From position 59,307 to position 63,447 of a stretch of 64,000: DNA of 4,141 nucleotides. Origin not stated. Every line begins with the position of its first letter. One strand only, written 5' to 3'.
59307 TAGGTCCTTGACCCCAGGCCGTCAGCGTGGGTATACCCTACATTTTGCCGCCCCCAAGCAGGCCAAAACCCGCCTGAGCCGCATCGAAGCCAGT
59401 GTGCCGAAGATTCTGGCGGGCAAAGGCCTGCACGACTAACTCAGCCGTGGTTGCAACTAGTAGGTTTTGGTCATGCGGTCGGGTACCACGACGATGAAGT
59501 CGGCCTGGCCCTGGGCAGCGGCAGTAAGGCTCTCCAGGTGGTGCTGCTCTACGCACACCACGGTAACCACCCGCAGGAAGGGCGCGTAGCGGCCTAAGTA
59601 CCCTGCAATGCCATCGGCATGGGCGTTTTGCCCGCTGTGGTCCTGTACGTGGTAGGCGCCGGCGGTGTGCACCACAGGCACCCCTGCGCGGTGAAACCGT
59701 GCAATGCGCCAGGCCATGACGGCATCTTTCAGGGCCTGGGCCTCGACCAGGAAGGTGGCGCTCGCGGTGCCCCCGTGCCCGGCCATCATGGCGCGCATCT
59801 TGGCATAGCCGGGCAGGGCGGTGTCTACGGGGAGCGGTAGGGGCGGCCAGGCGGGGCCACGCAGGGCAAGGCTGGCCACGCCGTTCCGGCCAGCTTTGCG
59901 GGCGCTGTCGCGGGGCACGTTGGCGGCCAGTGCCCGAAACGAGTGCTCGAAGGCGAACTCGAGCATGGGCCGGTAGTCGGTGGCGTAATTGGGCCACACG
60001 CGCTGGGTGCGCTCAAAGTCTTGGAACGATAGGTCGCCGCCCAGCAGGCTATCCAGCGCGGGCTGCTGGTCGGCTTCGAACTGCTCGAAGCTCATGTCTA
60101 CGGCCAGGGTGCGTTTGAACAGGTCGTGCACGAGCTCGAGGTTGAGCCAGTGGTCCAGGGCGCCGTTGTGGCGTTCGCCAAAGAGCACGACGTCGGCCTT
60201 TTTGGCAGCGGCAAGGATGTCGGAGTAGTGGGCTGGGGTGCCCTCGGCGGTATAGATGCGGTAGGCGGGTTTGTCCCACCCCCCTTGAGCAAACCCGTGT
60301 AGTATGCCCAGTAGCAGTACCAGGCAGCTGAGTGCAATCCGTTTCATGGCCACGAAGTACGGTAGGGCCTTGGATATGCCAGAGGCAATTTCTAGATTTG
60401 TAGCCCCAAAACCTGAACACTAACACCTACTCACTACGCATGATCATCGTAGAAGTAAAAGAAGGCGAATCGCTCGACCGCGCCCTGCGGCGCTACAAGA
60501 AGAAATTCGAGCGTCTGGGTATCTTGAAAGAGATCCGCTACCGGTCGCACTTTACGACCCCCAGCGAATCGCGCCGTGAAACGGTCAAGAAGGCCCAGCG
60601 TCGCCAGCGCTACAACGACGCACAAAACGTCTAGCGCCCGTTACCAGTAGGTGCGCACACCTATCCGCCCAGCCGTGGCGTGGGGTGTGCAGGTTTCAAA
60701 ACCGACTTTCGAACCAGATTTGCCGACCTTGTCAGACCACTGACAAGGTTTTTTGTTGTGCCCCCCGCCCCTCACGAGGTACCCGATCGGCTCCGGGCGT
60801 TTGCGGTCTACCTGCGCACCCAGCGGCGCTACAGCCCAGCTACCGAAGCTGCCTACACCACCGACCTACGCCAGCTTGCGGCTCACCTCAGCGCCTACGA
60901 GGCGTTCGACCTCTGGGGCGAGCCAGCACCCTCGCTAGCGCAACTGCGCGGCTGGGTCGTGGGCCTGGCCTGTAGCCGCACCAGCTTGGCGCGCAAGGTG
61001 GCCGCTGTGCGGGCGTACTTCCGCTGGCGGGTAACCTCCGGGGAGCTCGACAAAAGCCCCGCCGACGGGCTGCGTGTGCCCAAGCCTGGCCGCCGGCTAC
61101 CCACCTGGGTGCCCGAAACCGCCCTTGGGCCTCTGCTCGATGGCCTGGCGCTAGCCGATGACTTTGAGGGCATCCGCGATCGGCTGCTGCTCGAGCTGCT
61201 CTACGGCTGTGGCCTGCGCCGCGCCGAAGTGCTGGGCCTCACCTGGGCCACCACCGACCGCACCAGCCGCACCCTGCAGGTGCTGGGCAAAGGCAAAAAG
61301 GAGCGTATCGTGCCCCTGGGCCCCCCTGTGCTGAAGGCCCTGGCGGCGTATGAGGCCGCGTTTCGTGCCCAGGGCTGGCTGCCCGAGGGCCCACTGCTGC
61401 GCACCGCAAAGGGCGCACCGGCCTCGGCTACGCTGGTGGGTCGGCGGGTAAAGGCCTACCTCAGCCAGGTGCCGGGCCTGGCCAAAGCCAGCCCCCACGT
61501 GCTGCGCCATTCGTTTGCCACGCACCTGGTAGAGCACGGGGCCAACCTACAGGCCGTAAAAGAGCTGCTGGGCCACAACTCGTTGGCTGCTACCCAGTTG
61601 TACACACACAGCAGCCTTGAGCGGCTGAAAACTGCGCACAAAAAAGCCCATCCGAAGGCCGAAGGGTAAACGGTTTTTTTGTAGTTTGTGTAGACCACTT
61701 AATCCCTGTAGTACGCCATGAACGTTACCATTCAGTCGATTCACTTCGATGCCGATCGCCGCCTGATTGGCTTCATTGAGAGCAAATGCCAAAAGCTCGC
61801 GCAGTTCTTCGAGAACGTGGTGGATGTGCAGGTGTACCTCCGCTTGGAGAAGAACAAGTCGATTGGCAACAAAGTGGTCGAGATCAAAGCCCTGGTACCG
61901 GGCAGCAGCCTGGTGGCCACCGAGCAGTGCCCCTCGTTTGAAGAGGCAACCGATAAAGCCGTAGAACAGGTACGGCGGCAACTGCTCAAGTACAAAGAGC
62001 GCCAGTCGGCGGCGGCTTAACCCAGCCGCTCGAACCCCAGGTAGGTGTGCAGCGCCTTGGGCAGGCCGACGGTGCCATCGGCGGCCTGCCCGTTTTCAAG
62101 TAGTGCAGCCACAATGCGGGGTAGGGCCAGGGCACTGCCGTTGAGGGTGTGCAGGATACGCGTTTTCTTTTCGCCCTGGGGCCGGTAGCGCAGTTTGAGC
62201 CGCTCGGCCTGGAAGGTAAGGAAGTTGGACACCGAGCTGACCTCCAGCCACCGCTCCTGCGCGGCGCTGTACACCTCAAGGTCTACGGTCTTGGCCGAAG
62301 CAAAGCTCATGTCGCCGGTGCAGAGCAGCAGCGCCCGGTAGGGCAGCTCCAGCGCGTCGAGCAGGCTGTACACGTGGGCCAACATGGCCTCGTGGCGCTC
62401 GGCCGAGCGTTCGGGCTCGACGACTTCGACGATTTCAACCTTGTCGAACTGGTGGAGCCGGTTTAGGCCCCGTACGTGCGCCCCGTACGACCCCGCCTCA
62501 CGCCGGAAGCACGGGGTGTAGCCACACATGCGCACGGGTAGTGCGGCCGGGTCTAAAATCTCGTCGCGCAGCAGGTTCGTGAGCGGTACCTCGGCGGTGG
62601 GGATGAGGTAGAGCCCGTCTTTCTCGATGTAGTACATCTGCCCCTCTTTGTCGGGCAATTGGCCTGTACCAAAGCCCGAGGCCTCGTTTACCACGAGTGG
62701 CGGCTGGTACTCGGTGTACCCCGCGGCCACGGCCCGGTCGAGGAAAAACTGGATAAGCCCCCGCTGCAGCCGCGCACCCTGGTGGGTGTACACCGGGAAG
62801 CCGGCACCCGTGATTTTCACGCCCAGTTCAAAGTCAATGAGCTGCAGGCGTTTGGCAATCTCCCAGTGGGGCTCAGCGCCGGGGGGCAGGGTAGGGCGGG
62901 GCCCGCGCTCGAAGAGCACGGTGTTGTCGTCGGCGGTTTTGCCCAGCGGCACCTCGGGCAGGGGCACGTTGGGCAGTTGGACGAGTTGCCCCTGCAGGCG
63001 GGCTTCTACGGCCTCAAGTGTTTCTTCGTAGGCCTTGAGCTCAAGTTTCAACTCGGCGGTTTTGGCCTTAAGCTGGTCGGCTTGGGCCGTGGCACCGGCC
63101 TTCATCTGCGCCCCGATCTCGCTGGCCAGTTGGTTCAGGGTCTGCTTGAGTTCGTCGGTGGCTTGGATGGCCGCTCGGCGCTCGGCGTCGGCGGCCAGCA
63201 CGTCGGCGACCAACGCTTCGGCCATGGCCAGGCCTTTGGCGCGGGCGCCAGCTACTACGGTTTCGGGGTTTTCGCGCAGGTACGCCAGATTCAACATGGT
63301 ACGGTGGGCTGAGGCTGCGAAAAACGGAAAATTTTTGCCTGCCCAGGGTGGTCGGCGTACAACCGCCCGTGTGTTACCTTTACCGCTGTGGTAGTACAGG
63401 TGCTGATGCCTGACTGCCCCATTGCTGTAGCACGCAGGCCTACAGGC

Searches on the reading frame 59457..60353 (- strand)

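Call 53: search_protein_families(library=pfam, proteins=[window:59457-60353:-], max_evalue=1)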
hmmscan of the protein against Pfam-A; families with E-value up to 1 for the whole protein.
window:59457-60353:- (298 aa): 1 family
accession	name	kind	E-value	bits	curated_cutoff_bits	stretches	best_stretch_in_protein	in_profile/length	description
PF04187.18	Cofac_haem_bdg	-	1.5e-49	169.3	27.7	1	47-241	2-208/213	Haem-binding uptake, Tiki superfamily, ChaN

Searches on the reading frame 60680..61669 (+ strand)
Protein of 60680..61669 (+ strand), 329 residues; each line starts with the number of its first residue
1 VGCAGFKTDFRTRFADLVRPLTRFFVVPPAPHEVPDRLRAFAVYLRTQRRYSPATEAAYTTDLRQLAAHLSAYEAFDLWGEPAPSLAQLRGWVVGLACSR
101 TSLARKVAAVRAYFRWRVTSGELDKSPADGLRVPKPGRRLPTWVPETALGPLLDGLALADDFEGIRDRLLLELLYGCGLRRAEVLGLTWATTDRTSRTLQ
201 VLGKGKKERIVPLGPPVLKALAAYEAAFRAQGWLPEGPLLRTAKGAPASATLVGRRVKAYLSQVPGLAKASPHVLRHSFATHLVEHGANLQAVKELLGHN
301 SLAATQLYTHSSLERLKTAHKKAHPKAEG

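Call 53: search_protein_families(library=pfam, proteins=[window:60680-61669:+], max_evalue=1)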
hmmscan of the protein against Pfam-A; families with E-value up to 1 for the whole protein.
window:60680-61669:+ (329 aa): 2 families
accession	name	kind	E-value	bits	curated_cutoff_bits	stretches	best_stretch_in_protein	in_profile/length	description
PF00589.27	Phage_integrase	-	3.6e-31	108.7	27.1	1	163-312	20-169/172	Phage integrase family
PF02899.23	Phage_int_SAM_1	-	1.6e-09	38.4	22.3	1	40-118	3-80/83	Phage integrase, N-terminal SAM-like domain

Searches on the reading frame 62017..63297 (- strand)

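Call 53: search_protein_families(library=pfam, proteins=[window:62017-63297:-], max_evalue=1)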
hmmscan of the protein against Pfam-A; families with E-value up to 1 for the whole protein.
window:62017-63297:- (426 aa): 6 families
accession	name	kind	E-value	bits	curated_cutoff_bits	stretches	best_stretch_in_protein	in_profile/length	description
PF00587.30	tRNA-synt_2b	-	6.9e-32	111.4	29.3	1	226-402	8-178/179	tRNA synthetase class II core domain (G, H, P, S and T)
PF02403.27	Seryl_tRNA_N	-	2.8e-23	82.7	28.2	1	1-112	1-108/108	Seryl-tRNA synthetase N-terminal domain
PF02240.21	MCR_gamma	-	0.085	12.5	25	1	29-99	161-232/246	Methyl-coenzyme M reductase gamma subunit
PF11568.13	Med29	-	0.09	13.4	25.2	1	281-351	31-99/139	Mediator complex subunit 29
PF07926.17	TPR_MLP1_2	-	0.23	11.9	36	1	42-102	54-113/129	TPR/MLP1/MLP2-like protein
PF03961.19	FapA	-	0.3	11.1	31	1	40-104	165-229/272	Flagellar Assembly Protein A beta solenoid domain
